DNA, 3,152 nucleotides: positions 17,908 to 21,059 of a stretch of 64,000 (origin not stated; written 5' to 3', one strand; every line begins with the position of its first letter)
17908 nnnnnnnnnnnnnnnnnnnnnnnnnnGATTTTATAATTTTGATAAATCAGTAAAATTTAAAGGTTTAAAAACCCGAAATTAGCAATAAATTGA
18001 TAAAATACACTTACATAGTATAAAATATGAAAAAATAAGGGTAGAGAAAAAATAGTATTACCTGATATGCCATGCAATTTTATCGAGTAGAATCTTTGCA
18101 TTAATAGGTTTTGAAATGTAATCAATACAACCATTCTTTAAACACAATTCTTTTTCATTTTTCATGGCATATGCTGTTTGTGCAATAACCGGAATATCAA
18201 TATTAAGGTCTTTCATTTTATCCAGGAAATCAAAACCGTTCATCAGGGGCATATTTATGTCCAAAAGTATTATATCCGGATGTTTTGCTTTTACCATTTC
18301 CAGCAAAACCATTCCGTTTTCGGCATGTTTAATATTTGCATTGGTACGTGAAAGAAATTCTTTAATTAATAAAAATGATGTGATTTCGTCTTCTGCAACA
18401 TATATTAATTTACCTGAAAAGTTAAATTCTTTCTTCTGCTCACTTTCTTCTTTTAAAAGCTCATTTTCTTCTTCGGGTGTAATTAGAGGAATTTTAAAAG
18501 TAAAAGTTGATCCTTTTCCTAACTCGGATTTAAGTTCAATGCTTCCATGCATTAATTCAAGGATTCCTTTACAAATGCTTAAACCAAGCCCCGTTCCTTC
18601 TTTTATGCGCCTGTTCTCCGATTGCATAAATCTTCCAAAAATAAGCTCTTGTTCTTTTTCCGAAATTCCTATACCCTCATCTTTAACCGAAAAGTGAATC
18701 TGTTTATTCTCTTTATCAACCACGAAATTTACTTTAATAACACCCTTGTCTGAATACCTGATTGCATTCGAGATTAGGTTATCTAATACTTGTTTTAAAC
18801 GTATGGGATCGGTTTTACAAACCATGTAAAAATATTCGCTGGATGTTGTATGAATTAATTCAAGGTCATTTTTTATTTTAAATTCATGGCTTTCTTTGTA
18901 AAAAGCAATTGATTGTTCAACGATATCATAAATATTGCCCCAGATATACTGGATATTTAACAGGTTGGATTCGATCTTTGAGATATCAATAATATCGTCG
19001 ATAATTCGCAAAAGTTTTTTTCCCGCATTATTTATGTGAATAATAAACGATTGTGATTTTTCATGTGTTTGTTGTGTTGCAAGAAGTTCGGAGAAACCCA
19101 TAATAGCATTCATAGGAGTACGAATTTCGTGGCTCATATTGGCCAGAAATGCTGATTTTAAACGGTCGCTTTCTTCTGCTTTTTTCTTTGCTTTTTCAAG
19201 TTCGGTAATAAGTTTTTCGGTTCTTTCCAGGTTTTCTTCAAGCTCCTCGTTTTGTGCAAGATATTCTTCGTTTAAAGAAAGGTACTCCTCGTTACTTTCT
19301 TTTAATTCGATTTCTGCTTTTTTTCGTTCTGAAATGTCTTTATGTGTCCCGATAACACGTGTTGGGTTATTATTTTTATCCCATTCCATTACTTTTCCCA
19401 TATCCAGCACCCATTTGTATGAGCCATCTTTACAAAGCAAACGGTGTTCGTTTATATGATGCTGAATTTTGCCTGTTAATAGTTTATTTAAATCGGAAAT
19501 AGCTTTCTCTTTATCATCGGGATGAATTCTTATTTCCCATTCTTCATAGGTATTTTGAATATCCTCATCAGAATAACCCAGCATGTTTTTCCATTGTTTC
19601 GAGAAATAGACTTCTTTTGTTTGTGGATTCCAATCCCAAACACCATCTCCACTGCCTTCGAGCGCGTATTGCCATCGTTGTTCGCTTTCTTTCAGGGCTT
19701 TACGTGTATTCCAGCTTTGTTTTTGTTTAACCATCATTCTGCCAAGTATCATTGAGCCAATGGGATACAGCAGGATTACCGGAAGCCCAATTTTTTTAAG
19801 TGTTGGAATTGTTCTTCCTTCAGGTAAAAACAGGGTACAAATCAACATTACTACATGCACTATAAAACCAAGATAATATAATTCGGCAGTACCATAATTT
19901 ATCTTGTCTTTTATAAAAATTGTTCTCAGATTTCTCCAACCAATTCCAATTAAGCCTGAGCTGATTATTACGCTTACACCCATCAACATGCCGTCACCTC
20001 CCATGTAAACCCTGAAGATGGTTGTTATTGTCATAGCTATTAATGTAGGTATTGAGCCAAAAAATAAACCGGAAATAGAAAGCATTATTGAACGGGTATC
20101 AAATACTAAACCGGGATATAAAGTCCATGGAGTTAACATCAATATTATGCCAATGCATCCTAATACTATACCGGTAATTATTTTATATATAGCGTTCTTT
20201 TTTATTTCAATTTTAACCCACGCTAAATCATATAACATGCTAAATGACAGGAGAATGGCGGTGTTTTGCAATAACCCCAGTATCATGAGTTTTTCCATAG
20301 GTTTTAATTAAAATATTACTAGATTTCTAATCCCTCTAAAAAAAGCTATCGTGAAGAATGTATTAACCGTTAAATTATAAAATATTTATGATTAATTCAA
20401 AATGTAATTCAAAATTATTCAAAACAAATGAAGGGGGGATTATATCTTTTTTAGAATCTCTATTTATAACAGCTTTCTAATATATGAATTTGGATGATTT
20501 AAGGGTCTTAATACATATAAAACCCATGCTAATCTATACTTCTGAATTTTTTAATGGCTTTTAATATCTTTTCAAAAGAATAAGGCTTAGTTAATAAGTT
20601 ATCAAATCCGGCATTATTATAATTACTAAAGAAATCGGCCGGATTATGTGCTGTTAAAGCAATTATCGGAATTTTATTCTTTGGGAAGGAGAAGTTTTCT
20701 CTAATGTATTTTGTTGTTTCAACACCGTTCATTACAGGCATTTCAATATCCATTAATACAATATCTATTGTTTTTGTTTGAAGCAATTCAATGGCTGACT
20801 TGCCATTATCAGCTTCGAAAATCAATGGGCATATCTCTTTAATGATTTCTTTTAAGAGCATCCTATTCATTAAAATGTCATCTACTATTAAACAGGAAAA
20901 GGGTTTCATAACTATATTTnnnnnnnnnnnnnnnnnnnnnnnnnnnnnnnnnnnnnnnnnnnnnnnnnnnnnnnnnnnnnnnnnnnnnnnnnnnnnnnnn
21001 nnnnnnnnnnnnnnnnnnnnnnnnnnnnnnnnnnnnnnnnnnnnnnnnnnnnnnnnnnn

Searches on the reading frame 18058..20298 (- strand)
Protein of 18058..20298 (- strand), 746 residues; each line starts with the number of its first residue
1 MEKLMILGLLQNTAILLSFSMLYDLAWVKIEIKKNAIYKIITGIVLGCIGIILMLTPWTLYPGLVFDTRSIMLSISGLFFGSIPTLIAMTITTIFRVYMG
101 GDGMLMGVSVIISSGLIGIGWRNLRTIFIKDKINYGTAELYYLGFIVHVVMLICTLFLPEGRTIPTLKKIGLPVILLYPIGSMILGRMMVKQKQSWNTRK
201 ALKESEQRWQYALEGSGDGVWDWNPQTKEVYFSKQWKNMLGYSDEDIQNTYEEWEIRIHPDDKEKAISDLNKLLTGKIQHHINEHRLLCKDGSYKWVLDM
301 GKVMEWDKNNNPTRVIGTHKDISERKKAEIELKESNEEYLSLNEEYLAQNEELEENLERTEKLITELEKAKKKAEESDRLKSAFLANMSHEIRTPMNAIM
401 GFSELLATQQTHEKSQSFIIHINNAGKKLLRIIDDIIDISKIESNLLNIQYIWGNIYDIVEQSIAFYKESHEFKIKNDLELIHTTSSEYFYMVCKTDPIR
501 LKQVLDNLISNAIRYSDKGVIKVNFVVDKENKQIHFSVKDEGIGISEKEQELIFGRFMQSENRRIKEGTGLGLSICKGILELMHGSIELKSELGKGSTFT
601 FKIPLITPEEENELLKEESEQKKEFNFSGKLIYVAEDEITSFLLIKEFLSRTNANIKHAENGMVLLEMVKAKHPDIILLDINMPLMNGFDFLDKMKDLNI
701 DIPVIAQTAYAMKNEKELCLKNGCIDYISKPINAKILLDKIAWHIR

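Call 4: search_protein_families(library=pfam, proteins=[window:18058-20298:-], max_evalue=0.01)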
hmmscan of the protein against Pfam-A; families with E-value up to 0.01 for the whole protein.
window:18058-20298:- (746 aa): 10 families
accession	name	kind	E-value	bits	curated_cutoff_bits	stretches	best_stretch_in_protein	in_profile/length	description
PF02518.31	HATPase_c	-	4.1e-30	104.9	26.4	1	496-605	1-109/111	Histidine kinase-, DNA gyrase B-, and HSP90-like ATPase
PF08447.18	PAS_3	-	5e-24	84.8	25.6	1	230-319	2-89/89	PAS fold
PF07694.17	5TM-5TMR_LYT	-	1.6e-23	83.6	24.6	1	35-189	14-166/169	5TMR of 5TMR-LYT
PF00072.30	Response_reg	-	5.6e-23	81.7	30.2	1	632-741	1-110/111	Response regulator receiver domain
PF00512.31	HisKA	-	3.4e-17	62.7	26.9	1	381-444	2-65/66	His Kinase A (phospho-acceptor) domain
PF13426.13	PAS_9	-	3.6e-06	27.6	27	1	225-324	9-103/103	PAS domain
PF00989.32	PAS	-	1.6e-05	25.3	22.6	1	209-322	3-113/113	PAS fold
PF13589.12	HATPase_c_3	-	0.00095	19.6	25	1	501-570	3-69/137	Histidine kinase-, DNA gyrase B-, and HSP90-like ATPase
PF13188.13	PAS_8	-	0.0012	19.1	21.8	0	207-263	1-54/65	PAS domain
PF14501.12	HATPase_c_5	-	0.0019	18.5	22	1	503-592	12-91/102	GHKL domain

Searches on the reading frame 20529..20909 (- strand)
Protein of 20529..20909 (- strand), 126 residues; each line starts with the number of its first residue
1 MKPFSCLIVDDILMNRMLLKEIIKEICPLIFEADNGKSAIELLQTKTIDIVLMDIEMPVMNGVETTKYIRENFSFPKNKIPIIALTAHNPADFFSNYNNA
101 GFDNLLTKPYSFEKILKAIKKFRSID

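Call 4: search_protein_families(library=pfam, proteins=[window:20529-20909:-], max_evalue=0.01)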
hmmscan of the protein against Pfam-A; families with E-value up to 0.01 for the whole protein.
window:20529-20909:- (126 aa): 2 families
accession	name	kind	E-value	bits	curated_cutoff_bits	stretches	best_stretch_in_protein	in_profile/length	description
PF00072.30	Response_reg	-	1.9e-25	89.6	30.2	1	7-120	2-111/111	Response regulator receiver domain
PF20274.4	cREC_REC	-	0.0062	17.6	27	1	33-91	18-77/88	Cyclic-phosphate processing Receiver domain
